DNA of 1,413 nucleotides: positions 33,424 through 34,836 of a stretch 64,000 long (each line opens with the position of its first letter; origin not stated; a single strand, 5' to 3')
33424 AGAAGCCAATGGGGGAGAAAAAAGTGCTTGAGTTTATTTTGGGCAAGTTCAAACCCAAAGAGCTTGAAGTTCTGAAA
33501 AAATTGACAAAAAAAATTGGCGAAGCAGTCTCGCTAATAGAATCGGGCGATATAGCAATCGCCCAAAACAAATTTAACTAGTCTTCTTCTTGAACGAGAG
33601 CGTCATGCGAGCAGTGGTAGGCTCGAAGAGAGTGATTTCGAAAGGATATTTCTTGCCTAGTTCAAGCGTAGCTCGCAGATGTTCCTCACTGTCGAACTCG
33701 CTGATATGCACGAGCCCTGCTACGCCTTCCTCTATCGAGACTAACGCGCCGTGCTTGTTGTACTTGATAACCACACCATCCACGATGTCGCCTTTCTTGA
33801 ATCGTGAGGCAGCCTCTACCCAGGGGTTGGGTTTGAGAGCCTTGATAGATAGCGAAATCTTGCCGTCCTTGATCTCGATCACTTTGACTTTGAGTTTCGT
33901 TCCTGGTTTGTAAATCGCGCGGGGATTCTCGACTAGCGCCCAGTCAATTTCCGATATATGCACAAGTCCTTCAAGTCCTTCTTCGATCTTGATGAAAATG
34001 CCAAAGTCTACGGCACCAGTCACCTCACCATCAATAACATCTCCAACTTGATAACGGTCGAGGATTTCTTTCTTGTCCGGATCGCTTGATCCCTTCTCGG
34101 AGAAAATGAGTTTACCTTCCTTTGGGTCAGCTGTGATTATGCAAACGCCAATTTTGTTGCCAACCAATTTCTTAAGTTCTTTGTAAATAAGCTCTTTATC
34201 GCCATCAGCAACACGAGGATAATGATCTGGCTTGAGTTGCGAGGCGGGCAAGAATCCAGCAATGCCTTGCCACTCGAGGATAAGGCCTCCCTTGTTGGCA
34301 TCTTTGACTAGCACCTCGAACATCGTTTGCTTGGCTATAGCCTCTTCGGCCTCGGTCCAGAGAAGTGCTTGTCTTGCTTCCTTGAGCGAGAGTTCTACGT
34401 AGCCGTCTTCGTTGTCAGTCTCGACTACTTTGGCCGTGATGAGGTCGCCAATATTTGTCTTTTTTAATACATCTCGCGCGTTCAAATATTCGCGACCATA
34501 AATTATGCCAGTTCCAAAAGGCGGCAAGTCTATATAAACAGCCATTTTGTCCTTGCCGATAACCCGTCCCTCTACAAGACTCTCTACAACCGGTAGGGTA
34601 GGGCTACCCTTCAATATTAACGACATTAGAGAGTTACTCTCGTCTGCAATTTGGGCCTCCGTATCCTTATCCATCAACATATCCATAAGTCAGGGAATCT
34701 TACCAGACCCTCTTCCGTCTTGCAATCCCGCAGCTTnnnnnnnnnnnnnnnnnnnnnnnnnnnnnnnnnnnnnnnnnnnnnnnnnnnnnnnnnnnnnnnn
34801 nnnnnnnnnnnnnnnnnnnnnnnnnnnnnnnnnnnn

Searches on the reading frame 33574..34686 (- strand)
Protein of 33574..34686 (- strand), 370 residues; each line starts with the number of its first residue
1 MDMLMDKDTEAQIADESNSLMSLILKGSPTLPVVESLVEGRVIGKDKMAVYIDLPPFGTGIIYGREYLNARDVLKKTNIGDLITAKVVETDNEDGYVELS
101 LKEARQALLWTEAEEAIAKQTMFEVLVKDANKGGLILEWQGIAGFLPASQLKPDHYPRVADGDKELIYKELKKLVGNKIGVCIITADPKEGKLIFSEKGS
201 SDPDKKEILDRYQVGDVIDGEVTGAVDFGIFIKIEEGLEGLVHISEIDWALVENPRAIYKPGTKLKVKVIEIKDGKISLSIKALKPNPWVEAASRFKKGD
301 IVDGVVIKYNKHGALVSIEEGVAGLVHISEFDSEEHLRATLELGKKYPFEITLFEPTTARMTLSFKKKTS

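Call 77: search_protein_families(library=pfam, proteins=[window:33574-34686:-], max_evalue=0.001)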
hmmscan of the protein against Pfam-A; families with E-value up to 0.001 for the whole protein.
window:33574-34686:- (370 aa): 3 families
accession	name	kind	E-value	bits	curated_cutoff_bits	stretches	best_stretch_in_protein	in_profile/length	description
PF00575.29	S1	-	1.9e-42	143.9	22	3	212-282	2-74/74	S1 RNA binding domain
PF23459.1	S1_RRP5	-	7.2e-12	46.1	27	1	297-356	2-63/72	RRP5 S1 domain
PF21710.3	Spt6_S1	-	0.00026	21.7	27.5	0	212-280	14-83/91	Spt6, S1/OB domain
